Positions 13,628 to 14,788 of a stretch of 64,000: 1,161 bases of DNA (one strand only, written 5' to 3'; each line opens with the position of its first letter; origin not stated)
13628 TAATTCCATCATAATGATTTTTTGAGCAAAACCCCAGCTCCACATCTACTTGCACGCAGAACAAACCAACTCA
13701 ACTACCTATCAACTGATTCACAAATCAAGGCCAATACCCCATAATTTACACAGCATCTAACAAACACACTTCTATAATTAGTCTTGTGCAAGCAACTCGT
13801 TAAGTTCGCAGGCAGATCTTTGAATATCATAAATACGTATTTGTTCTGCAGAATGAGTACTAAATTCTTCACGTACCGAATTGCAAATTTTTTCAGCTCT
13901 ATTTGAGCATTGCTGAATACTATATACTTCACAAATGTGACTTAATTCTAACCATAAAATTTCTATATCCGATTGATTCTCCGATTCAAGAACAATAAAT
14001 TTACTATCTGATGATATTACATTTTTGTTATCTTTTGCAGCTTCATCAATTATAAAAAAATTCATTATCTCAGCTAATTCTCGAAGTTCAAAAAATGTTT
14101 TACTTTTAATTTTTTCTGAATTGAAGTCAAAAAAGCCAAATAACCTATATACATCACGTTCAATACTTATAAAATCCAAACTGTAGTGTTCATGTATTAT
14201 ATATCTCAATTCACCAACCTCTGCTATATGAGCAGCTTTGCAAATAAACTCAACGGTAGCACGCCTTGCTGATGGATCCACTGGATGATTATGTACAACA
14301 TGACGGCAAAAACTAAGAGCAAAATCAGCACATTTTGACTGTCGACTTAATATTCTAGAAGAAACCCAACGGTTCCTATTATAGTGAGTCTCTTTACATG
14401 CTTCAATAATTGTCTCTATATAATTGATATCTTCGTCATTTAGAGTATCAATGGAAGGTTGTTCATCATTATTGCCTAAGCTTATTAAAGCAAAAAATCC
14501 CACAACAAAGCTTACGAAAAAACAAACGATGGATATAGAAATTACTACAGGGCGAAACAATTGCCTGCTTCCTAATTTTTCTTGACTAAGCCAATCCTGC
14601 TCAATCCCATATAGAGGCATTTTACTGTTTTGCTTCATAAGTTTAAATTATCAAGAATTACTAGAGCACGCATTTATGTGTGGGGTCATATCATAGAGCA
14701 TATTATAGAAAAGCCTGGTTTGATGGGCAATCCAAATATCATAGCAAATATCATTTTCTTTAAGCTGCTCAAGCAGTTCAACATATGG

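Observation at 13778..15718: Three paralogous Cys-rich envelope proteins built from two shuffled domains (A+B, B alone, A alone)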

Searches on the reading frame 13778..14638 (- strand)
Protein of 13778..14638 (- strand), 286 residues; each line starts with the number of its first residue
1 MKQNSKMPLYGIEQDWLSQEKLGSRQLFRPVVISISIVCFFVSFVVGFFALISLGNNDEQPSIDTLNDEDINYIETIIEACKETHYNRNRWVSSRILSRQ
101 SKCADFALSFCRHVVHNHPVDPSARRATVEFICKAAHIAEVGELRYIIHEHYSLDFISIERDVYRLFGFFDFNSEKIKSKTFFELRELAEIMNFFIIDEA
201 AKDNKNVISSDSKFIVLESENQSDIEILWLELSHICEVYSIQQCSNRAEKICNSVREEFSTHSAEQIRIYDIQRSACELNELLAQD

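Call 8: search_protein_families(library=pfam, proteins=[window:13778-14638:-], max_evalue=0.1)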
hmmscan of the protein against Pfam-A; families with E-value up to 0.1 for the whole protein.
window:13778-14638:- (286 aa): 0 families

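Call 9: find_homologous_proteins(query=window:13778-14638:-, max_evalue=0.01)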
Query window:13778-14638:- (286 aa): 1 proteins with E <= 0.01 among 537 candidates.
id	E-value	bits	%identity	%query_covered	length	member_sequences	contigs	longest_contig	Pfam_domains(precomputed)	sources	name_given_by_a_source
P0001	1.2e-185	633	100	100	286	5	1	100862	-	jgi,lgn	-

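Call 14: find_encoding_contigs(protein=P0001, flank=10000, max_places=10)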
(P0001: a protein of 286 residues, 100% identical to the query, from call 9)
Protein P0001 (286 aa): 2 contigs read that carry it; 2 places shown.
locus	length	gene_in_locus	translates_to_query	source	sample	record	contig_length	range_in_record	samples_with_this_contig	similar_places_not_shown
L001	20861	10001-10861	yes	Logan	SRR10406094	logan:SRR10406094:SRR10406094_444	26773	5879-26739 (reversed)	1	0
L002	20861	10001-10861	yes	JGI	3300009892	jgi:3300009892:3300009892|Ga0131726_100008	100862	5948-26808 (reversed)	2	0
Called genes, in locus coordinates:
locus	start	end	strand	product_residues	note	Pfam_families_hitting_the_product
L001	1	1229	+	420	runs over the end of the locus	?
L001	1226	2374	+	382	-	PF00696:AA_kinase, PF01472:PUA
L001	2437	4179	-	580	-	PF03023:MurJ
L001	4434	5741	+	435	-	PF00171:Aldedh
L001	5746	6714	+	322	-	PF13191:AAA_16 (weak), PF00004:AAA, PF07724:AAA_2 (faint), PF07726:AAA_3 (faint), PF07728:AAA_5, PF13401:AAA_22 (weak)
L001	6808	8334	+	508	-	PF05762:VWA_CoxE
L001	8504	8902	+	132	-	-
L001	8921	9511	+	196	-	-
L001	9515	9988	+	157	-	-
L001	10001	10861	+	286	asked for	-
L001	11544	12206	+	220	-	-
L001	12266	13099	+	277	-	PF00106:adh_short, PF08659:KR, PF13561:adh_short_C2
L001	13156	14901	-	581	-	PF00174:Oxidored_molyb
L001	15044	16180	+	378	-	PF03193:RsgA_GTPase, PF00009:GTP_EFTU (faint)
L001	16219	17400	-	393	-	PF00378:ECH_1, PF16113:ECH_2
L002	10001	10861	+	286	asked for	-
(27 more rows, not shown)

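Call 15: search_protein_families(library=ncbifam, proteins=[window:13778-14638:-], max_evalue=1)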
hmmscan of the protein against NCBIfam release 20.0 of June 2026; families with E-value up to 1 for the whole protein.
window:13778-14638:- (286 aa): 0 families

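Call 16: search_protein_families(library=padloc, proteins=[window:13778-14638:-], max_evalue=1)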
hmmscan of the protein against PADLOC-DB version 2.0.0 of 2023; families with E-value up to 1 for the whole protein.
window:13778-14638:- (286 aa): 1 family
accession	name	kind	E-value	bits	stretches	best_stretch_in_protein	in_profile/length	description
PDLC02463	BrxB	-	0.014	13.4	1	175-236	14-75/193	BrxB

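Call 17: search_protein_representatives(protein=window:13778-14638:-)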
Query: 286 residues. Proteins with E-value up to 0.001 (for the whole library): 6; up to 1e-10: 3; up to 1e-30: 1. The best 6 are listed.
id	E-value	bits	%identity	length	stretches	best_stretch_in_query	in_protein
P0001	3.8e-186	633.3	100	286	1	1-286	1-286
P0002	2.8e-26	109.2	36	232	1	4-202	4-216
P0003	2.4e-15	73.3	33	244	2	33-155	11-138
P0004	8.6e-06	42.0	34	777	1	63-191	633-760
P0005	4.7e-05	39.6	32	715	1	55-196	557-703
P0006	1.3e-04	38.1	32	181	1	53-193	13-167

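Call 20: find_encoding_contigs(protein=P0004, flank=10000, max_places=4)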
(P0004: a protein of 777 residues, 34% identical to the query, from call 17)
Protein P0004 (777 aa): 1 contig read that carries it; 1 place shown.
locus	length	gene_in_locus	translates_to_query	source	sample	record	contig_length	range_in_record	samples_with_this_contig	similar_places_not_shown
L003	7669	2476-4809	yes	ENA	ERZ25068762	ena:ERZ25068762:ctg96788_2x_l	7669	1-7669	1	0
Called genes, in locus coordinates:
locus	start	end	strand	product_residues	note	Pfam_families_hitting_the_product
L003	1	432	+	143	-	?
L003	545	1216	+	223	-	PF01118:Semialdhyde_dh (weak), PF03807:F420_oxidored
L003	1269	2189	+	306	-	PF01406:tRNA-synt_1e, PF09334:tRNA-synt_1g (faint)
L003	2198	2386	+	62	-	-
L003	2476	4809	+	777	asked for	PF00353:HemolysinCabind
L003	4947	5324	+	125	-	PF01406:tRNA-synt_1e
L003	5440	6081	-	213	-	-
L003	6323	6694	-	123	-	-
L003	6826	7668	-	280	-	?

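Call 21: find_encoding_contigs(protein=P0002, flank=10000, max_places=4)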
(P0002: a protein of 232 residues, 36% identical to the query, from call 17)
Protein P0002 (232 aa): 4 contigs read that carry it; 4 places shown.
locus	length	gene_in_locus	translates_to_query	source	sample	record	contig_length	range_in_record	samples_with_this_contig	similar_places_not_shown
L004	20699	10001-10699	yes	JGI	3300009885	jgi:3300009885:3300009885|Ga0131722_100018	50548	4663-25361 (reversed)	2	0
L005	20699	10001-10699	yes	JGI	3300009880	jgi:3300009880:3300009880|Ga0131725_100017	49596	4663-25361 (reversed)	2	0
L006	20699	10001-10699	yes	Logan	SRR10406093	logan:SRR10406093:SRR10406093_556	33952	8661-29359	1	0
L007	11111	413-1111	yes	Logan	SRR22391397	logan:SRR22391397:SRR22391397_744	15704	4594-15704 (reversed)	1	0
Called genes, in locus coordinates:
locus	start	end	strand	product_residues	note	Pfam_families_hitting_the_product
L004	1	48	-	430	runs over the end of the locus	PF02771:Acyl-CoA_dh_N, PF00441:Acyl-CoA_dh_1, PF08028:Acyl-CoA_dh_2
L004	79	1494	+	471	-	PF01018:GTP1_OBG, PF01926:MMR_HSR1, PF02421:FeoB_N (weak), PF09269:DUF1967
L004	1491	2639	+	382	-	PF00696:AA_kinase, PF01472:PUA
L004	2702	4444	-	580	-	PF03023:MurJ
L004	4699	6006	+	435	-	PF00171:Aldedh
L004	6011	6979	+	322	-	PF13191:AAA_16 (weak), PF00004:AAA, PF07724:AAA_2 (faint), PF07726:AAA_3 (faint), PF07728:AAA_5, PF13401:AAA_22 (weak)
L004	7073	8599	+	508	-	PF05762:VWA_CoxE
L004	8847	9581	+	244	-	-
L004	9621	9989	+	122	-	-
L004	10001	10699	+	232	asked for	-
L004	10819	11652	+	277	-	PF00106:adh_short, PF08659:KR, PF13561:adh_short_C2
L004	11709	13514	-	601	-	PF00174:Oxidored_molyb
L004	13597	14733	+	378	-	PF03193:RsgA_GTPase, PF00009:GTP_EFTU (faint)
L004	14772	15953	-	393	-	PF00378:ECH_1, PF16113:ECH_2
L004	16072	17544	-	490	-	PF00501:AMP-binding, PF13193:AMP-binding_C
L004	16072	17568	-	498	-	PF00501:AMP-binding, PF13193:AMP-binding_C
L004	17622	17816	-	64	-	-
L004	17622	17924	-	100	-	-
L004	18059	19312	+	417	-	PF02515:CoA_transf_3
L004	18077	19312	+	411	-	PF02515:CoA_transf_3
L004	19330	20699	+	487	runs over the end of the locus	PF07969:Amidohydro_3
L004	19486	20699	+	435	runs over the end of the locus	PF07969:Amidohydro_3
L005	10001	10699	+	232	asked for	-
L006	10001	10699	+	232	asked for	-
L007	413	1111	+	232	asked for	-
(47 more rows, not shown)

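Call 30: find_encoding_contigs(protein=P0005, flank=10000, max_places=4)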
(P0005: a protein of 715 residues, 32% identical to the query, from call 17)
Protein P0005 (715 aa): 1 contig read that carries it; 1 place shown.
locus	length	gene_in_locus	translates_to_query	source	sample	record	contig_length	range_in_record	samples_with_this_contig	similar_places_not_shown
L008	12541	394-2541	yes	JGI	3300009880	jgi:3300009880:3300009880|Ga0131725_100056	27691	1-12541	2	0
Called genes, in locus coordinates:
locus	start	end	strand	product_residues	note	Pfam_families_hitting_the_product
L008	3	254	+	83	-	?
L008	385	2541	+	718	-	PF17963:Big_9 (faint), PF00353:HemolysinCabind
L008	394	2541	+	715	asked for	PF17963:Big_9 (faint), PF00353:HemolysinCabind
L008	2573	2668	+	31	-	-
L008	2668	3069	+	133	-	-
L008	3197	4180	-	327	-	PF02401:LYTB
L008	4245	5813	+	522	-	PF00009:GTP_EFTU (weak), PF01926:MMR_HSR1, PF02421:FeoB_N, PF04548:AIG1 (weak), PF00009:GTP_EFTU, PF01926:MMR_HSR1, PF02421:FeoB_N, PF14714:KH_dom-like, +4 more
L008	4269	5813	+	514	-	PF00009:GTP_EFTU (weak), PF01926:MMR_HSR1, PF02421:FeoB_N, PF04548:AIG1 (weak), PF00009:GTP_EFTU, PF01926:MMR_HSR1, PF02421:FeoB_N, PF14714:KH_dom-like, +4 more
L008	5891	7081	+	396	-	PF07228:SpoIIE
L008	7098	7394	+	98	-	-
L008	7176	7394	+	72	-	-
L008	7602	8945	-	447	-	-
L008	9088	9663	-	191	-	PF07638:Sigma70_ECF (faint), PF04542:Sigma70_r2, PF08281:Sigma70_r4_2, PF04545:Sigma70_r4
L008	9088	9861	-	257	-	PF07638:Sigma70_ECF (faint), PF04542:Sigma70_r2 (weak), PF04545:Sigma70_r4, PF08281:Sigma70_r4_2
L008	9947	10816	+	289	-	PF13577:SnoaL_4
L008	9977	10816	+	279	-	PF13577:SnoaL_4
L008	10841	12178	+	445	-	PF00817:IMS, PF11798:IMS_HHH (weak), PF11799:IMS_C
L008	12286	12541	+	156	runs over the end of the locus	PF01796:OB_ChsH2_C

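Call 40: predict_structure(alignment_id=A1)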
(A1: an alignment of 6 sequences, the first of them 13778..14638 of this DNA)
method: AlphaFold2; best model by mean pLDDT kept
length: 286 residues; sequences in the alignment: 6
mean_pLDDT: 63.2   pTM: 0.49
mean pLDDT of the five models: 63.2, 60.2, 58.0, 57.8, 57.6
residues with pLDDT >= 90: 7; 70-90: 111; 50-70: 89; < 50: 79
segments of 3 or more residues with pLDDT < 50: 1-17, 55-61, 199-227, 234-239, 262-268, 280-286
pLDDT, mean of each block of 10 residues (from residue 1): 38 45 58 78 70 47 70 91 81 59 86 75 68 87 73 65 80 73 87 70 37 30 47 48 59 58 47 51 46
secondary structure, 60 per line:
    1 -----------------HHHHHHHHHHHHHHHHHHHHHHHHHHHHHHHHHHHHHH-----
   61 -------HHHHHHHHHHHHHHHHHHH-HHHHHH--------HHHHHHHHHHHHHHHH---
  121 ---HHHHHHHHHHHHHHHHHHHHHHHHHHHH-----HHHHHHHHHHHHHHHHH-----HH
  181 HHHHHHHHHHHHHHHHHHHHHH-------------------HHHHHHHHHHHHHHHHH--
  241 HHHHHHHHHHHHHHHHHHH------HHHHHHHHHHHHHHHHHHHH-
elements in order: H18-55 H68-86 H88-93 H102-117 H124-151 H157-173 H179-202 H222-238 H241-259 H266-285

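Call 46: search_protein_families(library=phrogs, proteins=[window:13778-14638:-], max_evalue=0.1)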
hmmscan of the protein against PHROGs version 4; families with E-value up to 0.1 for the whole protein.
window:13778-14638:- (286 aa): 0 families

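Call 47: fold_search(model_id=the predicted structure, library=pdb)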
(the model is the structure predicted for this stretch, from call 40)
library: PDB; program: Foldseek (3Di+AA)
matches with E <= 10: 397; with E <= 0.001: 0
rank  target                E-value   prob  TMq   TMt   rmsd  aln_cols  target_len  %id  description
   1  8pw5_p                4.6e-02  0.96  0.24  0.26  12.6       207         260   11  CS respirasome from murine liver (released 2024-04-24)
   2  8zo8_C3               9.8e-02  0.89  0.25  0.27  12.7       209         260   12  Respirasome open state 3 in presence of metformin (SC-MetO3) (released 2025-11-19)
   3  9s99_B                1.3e-01  0.57  0.19  0.23  17.1       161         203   14  CdvB2 filament - high twist, class B (released 2026-01-28)
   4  9w2z_C                1.4e-01  0.63  0.20  0.22  17.2       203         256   13  Cryo-EM structure of complex IV on the bovine heart submitochondrial particles, IV-A (released 2026-04-01)
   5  5z62_C                1.5e-01  0.57  0.20  0.21  17.3       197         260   14  Structure of human cytochrome c oxidase (released 2019-02-27)
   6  8ugh_4C               2.1e-01  0.80  0.25  0.27  13.3       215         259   13  In-situ structure of typeA supercomplex with lipids in respiratory chain (composite) (released 2024-06-19)
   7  7e1v_G                2.1e-01  0.47  0.20  0.27  15.5       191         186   12  Cryo-EM structure of apo hybrid respiratory supercomplex consisting of Mycobacterium tuberculosis complexIII and Mycob (released 2021-10-13)
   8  7e1v_S                2.1e-01  0.44  0.19  0.26  15.6       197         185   11  Cryo-EM structure of apo hybrid respiratory supercomplex consisting of Mycobacterium tuberculosis complexIII and Mycob (released 2021-10-13)
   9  2ybb_N                3.0e-01  0.72  0.24  0.26  12.7       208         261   10  Fitted model for bovine mitochondrial supercomplex I1III2IV1 by single particle cryo-EM (EMD-1876) (released 2011-10-19)
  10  9s98_C                3.0e-01  0.28  0.19  0.25  17.9       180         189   13  CdvB2 filament - high twist, class A (released 2026-01-28)
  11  1occ_C                3.1e-01  0.72  0.24  0.26  12.7       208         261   10  STRUCTURE OF BOVINE HEART CYTOCHROME C OXIDASE AT THE FULLY OXIDIZED STATE (released 1996-12-07)
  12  7cub_C                3.1e-01  0.54  0.21  0.30  15.8       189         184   12  2.55-Angstrom Cryo-EM structure of Cytochrome bo3 from Escherichia coli in Native Membrane (released 2021-08-25)
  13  5j4z_BC               3.3e-01  0.57  0.23  0.25  15.9       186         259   14  Architecture of tight respirasome (released 2016-09-21)
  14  9i6f_C                3.3e-01  0.44  0.21  0.22  17.1       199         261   14  Cryo-EM structure of HIGD2A bound complex IV (released 2025-12-03)
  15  9s98_A                3.8e-01  0.35  0.19  0.25  17.5       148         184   14  CdvB2 filament - high twist, class A (released 2026-01-28)
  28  9fks_i                8.9e-01  0.38  0.25  0.26  12.2       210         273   12  Respiratory supercomplex CIII2-CIV2 from alphaproteobacterium (released 2025-12-17)
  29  9k8a_A                8.9e-01  0.18  0.22  0.27  13.9       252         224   10  Cryo-EM structure of designed zinc-induced tetrahedron Cage-t32-Zn1-HEHE-34 (released 2025-10-29)
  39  9ri9_B                1.1e+00  0.08  0.13  0.05  21.7       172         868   10  Cryo-EM structure of the tomato NRC3 hexameric resistosome (released 2025-07-23)
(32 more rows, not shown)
